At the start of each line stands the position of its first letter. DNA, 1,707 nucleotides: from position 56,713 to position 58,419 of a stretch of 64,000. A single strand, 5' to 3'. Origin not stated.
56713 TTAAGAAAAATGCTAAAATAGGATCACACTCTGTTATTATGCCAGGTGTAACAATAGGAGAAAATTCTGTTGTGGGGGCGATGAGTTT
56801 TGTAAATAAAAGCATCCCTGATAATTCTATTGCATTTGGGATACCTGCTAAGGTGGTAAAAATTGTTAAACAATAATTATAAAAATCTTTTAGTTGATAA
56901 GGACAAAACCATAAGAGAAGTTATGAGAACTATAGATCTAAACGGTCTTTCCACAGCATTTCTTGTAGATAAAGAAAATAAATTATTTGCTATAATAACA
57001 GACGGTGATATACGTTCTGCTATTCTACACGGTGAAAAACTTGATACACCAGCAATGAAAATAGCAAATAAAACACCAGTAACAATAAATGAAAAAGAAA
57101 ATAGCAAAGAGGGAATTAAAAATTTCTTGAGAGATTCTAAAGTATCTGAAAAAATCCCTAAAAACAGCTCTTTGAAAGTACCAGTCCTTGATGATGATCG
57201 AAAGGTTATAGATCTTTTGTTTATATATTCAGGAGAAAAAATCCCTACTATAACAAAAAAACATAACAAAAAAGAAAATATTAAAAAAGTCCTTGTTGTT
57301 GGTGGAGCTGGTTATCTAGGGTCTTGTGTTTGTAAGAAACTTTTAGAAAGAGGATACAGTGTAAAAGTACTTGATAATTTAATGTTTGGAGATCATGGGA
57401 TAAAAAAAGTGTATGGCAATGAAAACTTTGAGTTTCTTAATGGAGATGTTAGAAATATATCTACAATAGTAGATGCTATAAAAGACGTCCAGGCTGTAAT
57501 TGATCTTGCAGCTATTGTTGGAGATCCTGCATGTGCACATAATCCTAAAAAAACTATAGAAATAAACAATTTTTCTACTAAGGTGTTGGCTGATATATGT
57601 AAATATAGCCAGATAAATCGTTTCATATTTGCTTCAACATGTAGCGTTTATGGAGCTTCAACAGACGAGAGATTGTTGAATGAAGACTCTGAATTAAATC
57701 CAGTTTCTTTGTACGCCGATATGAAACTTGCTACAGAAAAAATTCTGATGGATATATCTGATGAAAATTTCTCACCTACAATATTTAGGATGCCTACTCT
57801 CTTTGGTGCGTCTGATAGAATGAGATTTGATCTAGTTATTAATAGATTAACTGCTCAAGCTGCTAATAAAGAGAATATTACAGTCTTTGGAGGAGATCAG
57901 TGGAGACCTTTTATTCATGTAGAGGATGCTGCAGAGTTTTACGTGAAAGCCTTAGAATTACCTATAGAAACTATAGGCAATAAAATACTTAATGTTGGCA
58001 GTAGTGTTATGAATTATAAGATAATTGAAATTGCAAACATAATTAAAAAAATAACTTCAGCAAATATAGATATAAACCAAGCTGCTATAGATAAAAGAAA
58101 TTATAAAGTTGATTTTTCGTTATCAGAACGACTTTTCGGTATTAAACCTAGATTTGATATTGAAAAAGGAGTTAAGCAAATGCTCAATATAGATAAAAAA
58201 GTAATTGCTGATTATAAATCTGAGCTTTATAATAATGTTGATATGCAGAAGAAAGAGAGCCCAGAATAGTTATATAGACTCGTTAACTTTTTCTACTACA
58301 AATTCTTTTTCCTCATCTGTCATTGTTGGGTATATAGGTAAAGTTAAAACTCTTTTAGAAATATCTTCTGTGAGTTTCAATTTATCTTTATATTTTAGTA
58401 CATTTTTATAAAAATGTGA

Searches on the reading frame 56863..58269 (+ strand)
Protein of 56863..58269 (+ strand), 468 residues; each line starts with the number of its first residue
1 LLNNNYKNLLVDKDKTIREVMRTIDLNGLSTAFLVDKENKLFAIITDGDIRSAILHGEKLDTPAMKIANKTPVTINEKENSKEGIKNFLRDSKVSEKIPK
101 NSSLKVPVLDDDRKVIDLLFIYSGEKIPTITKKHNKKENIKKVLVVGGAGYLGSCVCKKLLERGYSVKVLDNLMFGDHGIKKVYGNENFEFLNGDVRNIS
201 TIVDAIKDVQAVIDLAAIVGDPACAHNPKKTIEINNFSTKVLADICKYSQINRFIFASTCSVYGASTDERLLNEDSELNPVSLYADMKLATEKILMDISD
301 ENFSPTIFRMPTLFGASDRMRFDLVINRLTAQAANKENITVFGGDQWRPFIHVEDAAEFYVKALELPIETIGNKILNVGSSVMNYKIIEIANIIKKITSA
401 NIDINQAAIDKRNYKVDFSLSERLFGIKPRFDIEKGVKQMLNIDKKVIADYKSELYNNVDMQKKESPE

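Call 9: search_protein_families(library=pfam, proteins=[window:56863-58269:+], max_evalue=0.00001)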
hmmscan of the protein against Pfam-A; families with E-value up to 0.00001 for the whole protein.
window:56863-58269:+ (468 aa): 8 families
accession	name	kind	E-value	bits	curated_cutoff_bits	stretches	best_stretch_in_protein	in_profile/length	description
PF01370.27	Epimerase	-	1.2e-46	159.6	20.9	1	143-379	1-240/240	NAD dependent epimerase/dehydratase family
PF16363.11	GDP_Man_Dehyd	-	5.7e-28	98.8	27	1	144-437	1-329/332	GDP-mannose 4,6 dehydratase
PF01073.25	3Beta_HSD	-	3e-19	69.6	22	1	144-327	1-195/280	3-beta hydroxysteroid dehydrogenase/isomerase family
PF04321.23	RmlD_sub_bind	-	1.7e-16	60.6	27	1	142-368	2-201/287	RmlD substrate binding domain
PF02719.21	Polysacc_synt_2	-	2e-15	57.2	20.2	1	143-402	1-251/293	Polysaccharide biosynthesis protein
PF13460.12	NAD_binding_10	-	1.4e-10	41.8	27.2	1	147-313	1-146/184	NAD(P)H-binding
PF05368.20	NmrA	-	3.5e-10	40.4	27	1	141-424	3-260/298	NmrA-like family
PF07993.18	NAD_binding_4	-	1.1e-06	28.4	20.1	0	205-318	85-212/258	Male sterility protein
